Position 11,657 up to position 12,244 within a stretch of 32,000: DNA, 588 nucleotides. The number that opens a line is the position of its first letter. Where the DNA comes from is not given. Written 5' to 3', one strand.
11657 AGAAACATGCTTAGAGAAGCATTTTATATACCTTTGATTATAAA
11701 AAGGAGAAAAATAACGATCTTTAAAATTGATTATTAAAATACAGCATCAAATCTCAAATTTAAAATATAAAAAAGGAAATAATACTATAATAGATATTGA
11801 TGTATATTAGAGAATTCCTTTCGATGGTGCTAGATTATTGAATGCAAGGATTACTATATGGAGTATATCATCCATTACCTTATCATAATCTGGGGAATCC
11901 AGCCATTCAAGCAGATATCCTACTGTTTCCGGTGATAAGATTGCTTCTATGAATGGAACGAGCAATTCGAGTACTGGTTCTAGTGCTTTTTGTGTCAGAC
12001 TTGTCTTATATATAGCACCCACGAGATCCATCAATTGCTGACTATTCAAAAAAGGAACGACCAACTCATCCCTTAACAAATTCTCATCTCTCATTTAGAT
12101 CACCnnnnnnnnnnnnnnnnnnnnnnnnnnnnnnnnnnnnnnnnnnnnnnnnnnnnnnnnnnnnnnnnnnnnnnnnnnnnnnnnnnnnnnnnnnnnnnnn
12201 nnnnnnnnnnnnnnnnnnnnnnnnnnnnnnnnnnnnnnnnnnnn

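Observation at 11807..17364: ACAD/ALDH operon interleaved with four uncharacterised amphipathic helical proteins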

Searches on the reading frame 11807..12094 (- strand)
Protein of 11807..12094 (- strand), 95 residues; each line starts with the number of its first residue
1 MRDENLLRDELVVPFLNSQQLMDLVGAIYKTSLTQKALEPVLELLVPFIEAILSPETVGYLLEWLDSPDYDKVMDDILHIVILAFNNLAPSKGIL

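Call 5: search_protein_families(library=pfam, proteins=[window:11807-12094:-], max_evalue=0.1)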
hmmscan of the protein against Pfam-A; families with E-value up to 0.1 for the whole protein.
window:11807-12094:- (95 aa): 0 families

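Call 7: search_protein_families(library=ncbifam, proteins=[window:11807-12094:-], max_evalue=0.1)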
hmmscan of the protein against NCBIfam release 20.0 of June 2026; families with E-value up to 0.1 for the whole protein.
window:11807-12094:- (95 aa): 0 families

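Call 56: find_related_loci(query=window:11807-12094:-, collection=metagenome_contigs, flank=6000)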
Query window:11807-12094:- (95 aa) in metagenome_contigs; peptide patterns used: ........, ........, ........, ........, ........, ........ (x = any residue, [..] = any of these).
409 stretches matched a pattern, but none encodes a relative of the query by tblastn (E <= 1e-3).
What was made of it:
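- Tried and rejected: It found nothing (call 56).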

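Call 70: search_protein_families(library=pfam, proteins=[window:11807-12094:-], max_evalue=10)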
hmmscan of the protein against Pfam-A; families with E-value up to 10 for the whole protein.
window:11807-12094:- (95 aa): 0 families

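Call 85: search_solved_structures(query=A7, max_evalue=5)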
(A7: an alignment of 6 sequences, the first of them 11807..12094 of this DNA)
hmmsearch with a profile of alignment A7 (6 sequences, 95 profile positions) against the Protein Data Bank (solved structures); distinct sequences matched with E-value up to 5: 1.
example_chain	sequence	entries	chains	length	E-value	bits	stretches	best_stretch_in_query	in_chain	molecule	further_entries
7mq8_SP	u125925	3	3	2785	1.5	12.2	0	39-78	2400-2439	Small subunit processome component 20 homolog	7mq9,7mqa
